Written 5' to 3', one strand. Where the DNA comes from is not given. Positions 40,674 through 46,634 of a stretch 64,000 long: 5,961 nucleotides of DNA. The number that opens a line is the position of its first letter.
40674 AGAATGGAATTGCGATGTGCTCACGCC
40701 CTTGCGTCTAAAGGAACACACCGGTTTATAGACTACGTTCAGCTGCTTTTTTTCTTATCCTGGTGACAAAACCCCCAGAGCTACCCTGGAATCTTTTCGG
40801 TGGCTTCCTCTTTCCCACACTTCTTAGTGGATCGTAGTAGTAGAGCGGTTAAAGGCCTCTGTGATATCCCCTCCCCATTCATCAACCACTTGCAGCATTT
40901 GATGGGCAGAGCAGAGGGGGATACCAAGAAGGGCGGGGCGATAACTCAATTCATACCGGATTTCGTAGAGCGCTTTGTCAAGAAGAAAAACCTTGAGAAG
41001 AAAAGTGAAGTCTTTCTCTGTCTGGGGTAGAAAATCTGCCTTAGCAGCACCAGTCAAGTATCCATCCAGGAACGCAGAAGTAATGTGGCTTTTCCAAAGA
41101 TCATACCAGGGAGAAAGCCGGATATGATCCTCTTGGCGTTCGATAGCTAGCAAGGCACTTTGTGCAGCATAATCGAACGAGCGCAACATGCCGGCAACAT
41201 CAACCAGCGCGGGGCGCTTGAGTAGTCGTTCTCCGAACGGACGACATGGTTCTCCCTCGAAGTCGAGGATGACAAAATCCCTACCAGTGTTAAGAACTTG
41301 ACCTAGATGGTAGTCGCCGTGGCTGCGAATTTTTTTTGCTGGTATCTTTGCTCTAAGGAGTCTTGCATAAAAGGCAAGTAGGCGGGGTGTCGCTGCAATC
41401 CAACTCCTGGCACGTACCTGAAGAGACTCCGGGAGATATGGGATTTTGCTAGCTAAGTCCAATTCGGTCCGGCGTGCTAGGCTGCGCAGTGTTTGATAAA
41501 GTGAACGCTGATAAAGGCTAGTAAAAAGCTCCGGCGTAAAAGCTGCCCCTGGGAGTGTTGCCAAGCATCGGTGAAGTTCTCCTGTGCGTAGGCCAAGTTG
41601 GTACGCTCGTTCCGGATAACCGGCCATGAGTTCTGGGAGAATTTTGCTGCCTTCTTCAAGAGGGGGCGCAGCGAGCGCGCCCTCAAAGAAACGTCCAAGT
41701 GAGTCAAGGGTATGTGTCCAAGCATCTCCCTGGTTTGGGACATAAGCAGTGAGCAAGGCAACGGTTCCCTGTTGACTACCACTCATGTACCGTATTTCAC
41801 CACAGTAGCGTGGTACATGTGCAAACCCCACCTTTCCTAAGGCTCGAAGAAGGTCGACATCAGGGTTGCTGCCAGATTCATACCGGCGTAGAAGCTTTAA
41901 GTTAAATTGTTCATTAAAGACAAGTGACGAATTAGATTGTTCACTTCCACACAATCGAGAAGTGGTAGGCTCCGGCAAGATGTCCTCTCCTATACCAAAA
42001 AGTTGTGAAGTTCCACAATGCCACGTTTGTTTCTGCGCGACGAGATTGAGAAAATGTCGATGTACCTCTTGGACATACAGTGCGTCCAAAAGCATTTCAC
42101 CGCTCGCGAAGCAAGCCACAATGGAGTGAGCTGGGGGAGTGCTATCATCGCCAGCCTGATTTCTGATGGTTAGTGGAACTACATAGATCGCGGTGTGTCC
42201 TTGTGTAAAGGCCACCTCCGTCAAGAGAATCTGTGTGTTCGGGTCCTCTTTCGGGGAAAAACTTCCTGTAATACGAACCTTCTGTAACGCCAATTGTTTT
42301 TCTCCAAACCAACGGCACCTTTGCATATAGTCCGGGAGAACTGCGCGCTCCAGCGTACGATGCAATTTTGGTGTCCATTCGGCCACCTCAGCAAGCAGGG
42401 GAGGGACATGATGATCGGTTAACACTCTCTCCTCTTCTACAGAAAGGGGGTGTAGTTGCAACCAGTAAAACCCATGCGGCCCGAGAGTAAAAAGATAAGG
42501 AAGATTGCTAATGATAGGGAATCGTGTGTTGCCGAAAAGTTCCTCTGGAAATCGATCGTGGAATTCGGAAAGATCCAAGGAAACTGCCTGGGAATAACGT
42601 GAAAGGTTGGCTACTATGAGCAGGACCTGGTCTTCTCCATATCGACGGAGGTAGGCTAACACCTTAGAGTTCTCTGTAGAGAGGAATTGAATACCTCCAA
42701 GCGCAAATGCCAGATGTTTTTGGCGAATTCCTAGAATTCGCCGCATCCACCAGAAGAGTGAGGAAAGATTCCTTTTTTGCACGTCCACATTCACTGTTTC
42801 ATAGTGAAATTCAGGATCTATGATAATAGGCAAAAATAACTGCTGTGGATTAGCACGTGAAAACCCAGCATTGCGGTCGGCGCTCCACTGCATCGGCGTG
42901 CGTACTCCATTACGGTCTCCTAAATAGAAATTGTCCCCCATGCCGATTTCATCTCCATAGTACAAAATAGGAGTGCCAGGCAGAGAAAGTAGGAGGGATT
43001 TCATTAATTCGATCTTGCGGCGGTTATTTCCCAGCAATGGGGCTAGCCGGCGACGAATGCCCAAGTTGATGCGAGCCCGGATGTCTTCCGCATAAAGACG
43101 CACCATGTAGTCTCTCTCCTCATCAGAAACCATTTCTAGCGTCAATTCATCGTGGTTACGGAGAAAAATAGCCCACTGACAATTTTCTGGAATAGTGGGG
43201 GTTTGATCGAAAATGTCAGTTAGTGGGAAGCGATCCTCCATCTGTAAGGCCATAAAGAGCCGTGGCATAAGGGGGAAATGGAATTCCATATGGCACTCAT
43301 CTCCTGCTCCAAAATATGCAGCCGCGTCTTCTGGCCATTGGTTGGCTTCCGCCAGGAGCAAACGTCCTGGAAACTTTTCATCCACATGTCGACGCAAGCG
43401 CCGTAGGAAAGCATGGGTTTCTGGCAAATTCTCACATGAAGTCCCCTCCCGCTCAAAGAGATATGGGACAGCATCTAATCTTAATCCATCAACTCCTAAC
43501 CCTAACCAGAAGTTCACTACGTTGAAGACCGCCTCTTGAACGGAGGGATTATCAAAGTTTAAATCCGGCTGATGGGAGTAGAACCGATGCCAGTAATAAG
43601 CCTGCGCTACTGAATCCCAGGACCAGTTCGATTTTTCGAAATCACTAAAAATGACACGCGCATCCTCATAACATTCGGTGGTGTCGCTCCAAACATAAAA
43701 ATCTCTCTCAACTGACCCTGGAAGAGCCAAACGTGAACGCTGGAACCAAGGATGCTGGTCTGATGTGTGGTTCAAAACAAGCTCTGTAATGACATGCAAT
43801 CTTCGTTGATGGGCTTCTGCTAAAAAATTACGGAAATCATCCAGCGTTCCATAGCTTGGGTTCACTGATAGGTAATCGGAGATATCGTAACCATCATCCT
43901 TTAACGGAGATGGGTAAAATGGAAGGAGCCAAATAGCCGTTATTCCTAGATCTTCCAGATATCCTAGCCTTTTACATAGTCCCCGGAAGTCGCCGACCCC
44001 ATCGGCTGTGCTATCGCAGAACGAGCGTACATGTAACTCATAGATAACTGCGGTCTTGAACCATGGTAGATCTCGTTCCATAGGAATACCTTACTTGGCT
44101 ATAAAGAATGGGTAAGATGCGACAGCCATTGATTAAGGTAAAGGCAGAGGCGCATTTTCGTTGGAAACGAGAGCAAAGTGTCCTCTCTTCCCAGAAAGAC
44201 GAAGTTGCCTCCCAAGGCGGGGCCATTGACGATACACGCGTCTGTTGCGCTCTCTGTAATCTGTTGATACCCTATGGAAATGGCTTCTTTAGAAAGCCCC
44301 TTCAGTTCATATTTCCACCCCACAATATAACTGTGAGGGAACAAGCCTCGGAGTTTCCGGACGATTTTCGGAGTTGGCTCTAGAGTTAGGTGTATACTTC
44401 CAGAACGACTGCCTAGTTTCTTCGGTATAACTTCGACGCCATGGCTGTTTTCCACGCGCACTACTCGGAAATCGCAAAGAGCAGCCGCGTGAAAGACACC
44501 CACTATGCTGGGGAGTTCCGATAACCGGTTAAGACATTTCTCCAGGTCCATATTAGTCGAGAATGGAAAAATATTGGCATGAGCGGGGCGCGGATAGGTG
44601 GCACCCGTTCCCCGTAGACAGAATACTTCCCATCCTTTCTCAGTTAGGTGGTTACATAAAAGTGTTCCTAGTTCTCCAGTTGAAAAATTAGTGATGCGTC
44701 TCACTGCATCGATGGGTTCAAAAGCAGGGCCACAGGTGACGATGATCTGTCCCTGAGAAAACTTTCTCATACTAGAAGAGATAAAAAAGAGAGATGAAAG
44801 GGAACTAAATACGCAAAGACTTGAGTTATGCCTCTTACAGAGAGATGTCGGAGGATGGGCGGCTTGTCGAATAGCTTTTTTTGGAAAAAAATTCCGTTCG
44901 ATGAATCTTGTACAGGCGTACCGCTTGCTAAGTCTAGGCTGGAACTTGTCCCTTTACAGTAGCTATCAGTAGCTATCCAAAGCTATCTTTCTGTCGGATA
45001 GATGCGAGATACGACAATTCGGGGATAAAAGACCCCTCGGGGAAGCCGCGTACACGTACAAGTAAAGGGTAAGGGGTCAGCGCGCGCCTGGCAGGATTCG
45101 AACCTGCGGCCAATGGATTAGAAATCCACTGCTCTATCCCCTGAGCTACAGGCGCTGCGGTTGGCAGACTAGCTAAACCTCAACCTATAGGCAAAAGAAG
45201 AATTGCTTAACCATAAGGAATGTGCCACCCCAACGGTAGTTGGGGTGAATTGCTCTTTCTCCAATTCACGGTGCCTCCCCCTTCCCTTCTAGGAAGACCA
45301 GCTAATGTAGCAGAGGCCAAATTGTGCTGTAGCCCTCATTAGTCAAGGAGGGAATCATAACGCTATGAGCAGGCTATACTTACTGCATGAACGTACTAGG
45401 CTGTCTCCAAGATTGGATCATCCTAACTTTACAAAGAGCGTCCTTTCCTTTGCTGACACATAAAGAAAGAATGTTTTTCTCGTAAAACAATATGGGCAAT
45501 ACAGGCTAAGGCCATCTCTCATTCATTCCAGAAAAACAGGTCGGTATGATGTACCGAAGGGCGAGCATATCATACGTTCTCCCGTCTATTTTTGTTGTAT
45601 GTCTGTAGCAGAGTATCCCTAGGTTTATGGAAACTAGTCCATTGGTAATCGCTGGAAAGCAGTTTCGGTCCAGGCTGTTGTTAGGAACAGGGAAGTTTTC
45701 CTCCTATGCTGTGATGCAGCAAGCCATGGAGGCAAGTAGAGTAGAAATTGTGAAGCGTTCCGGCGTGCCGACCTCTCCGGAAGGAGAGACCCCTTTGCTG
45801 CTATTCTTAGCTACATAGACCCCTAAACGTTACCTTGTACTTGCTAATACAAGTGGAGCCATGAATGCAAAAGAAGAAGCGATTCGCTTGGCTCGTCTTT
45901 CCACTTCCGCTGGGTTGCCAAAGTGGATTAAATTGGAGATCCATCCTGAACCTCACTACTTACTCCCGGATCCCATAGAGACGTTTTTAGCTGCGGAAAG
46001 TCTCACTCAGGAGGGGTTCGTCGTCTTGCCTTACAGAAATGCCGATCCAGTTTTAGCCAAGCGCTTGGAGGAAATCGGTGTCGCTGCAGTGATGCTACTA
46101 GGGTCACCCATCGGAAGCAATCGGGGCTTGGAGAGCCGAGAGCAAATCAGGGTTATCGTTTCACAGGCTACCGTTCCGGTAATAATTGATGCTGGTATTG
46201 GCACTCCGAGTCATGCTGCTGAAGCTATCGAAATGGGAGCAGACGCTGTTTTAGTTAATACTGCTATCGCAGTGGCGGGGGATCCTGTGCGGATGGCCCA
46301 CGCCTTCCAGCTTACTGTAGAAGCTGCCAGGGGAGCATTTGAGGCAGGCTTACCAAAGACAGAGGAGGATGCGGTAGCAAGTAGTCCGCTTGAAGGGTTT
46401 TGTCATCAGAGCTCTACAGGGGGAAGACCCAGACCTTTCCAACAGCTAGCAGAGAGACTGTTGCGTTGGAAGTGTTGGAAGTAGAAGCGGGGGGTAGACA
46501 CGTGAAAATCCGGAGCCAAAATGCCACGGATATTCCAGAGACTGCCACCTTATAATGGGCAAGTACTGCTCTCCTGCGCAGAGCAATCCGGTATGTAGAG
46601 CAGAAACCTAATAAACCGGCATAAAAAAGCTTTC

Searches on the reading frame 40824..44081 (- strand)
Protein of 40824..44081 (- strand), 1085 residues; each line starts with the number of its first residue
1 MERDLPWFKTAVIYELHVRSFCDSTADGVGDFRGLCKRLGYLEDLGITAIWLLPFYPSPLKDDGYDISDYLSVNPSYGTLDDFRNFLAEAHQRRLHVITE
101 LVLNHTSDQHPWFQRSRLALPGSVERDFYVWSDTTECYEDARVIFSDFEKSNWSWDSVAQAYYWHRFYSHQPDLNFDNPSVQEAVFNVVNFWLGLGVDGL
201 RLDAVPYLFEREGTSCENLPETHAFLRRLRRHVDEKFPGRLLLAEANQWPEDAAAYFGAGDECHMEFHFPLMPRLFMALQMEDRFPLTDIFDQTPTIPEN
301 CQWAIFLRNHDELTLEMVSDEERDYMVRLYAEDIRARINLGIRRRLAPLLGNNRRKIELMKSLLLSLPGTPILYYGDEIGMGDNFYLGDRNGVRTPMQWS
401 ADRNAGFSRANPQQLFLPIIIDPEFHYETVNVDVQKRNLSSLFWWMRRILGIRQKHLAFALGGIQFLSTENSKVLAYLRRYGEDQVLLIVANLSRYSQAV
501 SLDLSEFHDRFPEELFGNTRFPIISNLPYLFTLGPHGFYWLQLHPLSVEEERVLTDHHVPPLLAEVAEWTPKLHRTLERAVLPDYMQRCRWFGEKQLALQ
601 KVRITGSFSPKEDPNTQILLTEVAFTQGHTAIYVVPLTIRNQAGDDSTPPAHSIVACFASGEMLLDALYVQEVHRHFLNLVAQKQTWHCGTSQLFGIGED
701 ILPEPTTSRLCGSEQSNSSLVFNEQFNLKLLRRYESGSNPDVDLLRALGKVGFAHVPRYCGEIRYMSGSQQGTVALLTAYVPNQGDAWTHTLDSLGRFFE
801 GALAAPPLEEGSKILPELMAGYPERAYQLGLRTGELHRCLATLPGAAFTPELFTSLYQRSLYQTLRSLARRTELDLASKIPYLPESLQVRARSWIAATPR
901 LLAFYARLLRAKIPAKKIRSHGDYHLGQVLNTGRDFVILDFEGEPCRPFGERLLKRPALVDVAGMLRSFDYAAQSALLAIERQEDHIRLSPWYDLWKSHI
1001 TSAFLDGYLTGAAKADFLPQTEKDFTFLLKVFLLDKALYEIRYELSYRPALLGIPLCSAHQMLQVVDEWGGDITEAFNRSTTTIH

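Call 79: search_protein_families(library=ncbifam, proteins=[window:40824-44081:-], max_evalue=0.00001)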
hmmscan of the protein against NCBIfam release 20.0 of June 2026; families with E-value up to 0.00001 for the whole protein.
window:40824-44081:- (1085 aa): 33 families (the best 25 are shown)
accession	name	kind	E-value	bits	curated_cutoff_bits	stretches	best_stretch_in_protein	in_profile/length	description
TIGR02456.1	treS_nterm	equivalog_domain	1.7e-267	888.2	678.35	1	7-543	2-538/539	maltose alpha-D-glucosyltransferase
TIGR02457.1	TreS_Cterm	hypoth_equivalog_domain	5.5e-114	381.7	375.05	1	574-1057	24-523/529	putative maltokinase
NF051899.1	BetGalacBglAAgro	equivalog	2.1e-91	307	900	2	7-211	2-205/537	beta-galactosidase BglA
TIGR02403.1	trehalose_treC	equivalog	5e-84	282.9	799.05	2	7-205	1-195/544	alpha,alpha-phosphotrehalase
NF008183.0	PRK10933.1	subfamily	1.6e-79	268.1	535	2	1-208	1-205/551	alpha,alpha-phosphotrehalase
NF008051.0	PRK10785.1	equivalog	2.2e-40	138.5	568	1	30-245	176-372/607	maltodextrin glucosidase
NF041090.1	Cyc-maltodext_AglB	equivalog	3.2e-36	125.1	540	1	30-204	62-207/470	cyclomaltodextrinase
NF011293.0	PRK14705.1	equivalog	3.2e-35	121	2376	2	917-1065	331-472/1224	1,4-alpha-glucan branching enzyme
NF041321.1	Alpha-amyl_MalA_Halo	equivalog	4.5e-30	104.6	875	1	7-137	256-385/666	alpha-amylase MalA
TIGR02402.1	trehalose_TreZ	equivalog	6.2e-25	87.5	538.8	1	9-106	93-186/545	malto-oligosyltrehalose trehalohydrolase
NF041273.1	GlcN_kinase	equivalog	3.2e-24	85.9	550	1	704-1047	72-375/391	glucosamine kinase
NF011083.0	PRK14510.1-2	equivalog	9.9e-17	59.7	1322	1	30-205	220-383/1186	bifunctional glycogen debranching protein GlgX/4-alpha-glucanotransferase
NF008967.0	PRK12313.1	equivalog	2.1e-16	59.4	577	1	11-107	148-246/633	1,4-alpha-glucan branching protein GlgB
NF003811.1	PRK05402.1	equivalog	1.6e-14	53.4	741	1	11-110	141-242/619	1,4-alpha-glucan branching protein GlgB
NF006969.0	PRK09441.1-2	equivalog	2.2e-10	40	382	0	35-107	24-106/483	alpha-amylase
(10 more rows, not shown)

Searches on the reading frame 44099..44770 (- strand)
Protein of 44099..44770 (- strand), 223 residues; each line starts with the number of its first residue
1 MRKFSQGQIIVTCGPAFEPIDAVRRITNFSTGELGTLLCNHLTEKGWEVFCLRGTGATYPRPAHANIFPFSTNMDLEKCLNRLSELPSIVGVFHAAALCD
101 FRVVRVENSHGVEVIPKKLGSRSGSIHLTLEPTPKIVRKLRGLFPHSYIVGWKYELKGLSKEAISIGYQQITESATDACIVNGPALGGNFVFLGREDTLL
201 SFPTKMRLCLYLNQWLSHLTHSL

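Call 34: search_protein_families(library=pfam, proteins=[window:44099-44770:-], max_evalue=0.01)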
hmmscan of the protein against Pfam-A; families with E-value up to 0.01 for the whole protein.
window:44099-44770:- (223 aa): 1 family
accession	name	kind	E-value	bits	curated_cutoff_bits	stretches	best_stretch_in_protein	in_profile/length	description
PF04127.22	DFP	-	1.1e-22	81.2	22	1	7-182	4-167/186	DNA/pantothenate metabolism flavoprotein C-terminal domain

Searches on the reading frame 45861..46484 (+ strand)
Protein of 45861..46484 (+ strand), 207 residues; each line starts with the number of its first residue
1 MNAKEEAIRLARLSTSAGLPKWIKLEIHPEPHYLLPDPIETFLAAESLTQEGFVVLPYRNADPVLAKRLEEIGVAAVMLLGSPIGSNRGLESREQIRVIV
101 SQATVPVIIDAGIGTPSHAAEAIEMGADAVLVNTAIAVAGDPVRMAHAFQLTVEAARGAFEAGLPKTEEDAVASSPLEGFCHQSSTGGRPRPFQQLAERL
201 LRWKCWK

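Call 79: search_protein_families(library=ncbifam, proteins=[window:45861-46484:+], max_evalue=0.00001)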
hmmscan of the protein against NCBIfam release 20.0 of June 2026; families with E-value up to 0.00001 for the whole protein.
window:45861-46484:+ (207 aa): 1 family
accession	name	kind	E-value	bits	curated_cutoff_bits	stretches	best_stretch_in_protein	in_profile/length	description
TIGR03151.1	enACPred_II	equivalog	7.5e-07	28.7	453.1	1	48-140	105-197/307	enoyl-[acyl-carrier-protein] reductase FabK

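Call 82: search_protein_families(library=pfam, proteins=[window:45861-46484:+], max_evalue=10)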
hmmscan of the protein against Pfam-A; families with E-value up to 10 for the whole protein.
window:45861-46484:+ (207 aa): 10 families
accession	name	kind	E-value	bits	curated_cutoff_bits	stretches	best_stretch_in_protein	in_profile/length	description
PF05690.20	ThiG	-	1.9e-71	240.8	23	1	4-176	75-247/247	Thiazole biosynthesis protein ThiG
PF04131.20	NanE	-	1.9e-05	24.4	27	1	100-137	140-177/192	Putative N-acetylmannosamine-6-phosphate epimerase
PF00977.27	His_biosynth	-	2.2e-05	24.4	23.6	1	65-137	34-106/228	Histidine biosynthesis protein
PF01070.24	FMN_dh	-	0.0017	17.9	24.9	1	97-138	267-307/350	FMN-dependent dehydrogenase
PF00478.31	IMPDH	-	0.0055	16.2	25.6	1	100-137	203-240/345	IMP dehydrogenase / GMP reductase domain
PF01645.23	Glu_synthase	-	0.15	11.7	20.4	1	102-140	273-311/369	Conserved region in glutamate synthase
PF00072.30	Response_reg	-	0.17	12.5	30.2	1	44-131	14-97/111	Response regulator receiver domain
PF15547.11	C1ORF64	-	0.17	12.5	27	1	123-204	37-119/137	Steroid receptor-associated and regulated protein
PF01180.27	DHO_dh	-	0.19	11.3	27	1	99-141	233-277/291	Dihydroorotate dehydrogenase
PF01207.24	Dus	-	0.28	10.7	20.4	1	90-146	170-225/311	Dihydrouridine synthase (Dus)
